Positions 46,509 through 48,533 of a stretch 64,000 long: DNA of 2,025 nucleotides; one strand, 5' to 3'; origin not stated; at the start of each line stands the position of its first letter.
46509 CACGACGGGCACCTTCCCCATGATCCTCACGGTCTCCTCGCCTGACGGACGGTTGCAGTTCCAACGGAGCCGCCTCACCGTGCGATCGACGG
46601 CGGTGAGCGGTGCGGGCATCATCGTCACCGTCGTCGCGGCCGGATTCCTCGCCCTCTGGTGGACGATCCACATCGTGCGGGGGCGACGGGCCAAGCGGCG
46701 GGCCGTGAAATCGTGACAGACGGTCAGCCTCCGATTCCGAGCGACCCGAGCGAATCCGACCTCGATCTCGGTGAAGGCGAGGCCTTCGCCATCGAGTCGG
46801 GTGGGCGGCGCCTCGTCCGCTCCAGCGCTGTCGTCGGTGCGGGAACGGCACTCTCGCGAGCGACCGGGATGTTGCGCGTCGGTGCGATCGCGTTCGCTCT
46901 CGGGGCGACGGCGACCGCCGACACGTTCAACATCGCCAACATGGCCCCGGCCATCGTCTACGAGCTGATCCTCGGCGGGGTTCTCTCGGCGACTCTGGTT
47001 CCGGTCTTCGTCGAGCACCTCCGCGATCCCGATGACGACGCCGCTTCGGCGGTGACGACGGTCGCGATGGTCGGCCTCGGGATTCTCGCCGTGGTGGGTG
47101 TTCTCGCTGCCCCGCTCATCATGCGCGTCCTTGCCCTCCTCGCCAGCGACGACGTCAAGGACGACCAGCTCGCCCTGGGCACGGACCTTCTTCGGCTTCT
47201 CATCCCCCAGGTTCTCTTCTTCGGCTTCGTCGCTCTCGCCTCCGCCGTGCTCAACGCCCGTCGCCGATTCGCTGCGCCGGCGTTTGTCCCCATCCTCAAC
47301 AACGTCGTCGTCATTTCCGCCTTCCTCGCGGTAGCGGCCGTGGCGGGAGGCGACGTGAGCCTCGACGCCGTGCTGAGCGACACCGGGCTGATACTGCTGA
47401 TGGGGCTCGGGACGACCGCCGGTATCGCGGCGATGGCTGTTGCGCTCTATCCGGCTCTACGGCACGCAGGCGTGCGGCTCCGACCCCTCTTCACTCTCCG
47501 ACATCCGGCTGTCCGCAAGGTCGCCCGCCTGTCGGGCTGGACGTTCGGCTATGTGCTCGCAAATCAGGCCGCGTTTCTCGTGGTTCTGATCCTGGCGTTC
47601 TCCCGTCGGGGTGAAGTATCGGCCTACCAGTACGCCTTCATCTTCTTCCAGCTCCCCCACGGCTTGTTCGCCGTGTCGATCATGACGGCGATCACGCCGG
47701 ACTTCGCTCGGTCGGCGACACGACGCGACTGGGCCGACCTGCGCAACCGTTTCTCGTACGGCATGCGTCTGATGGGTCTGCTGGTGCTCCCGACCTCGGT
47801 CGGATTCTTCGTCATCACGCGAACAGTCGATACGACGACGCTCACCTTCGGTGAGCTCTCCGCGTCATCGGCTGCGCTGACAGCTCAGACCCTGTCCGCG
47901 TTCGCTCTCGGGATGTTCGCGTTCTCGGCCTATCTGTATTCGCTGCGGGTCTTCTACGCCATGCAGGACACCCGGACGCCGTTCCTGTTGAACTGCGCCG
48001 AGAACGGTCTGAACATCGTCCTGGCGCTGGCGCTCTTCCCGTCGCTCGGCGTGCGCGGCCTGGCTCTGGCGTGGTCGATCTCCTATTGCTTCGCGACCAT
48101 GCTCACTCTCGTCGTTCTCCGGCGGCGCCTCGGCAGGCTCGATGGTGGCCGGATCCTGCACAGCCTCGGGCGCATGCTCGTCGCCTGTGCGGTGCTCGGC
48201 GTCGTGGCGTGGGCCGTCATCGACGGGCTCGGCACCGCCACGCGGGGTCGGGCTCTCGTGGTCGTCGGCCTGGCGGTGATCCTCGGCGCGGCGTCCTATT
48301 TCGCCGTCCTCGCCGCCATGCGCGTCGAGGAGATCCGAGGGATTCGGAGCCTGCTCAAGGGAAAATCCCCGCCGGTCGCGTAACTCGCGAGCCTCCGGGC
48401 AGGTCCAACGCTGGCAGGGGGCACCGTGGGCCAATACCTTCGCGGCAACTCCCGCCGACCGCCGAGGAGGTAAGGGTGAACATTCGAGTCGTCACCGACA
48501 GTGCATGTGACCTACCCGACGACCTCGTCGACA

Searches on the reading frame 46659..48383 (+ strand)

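Call 60: search_protein_families(library=pfam, proteins=[window:46659-48383:+], max_evalue=0.000001)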
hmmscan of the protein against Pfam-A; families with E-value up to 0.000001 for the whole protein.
window:46659-48383:+ (574 aa): 2 families
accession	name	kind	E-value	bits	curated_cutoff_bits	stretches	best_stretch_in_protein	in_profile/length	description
PF03023.19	MurJ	-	2.5e-85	287.2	27.4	1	77-521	1-433/451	Lipid II flippase MurJ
PF01554.23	MatE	-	3.9e-07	30.3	24.9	0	318-456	26-159/161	MatE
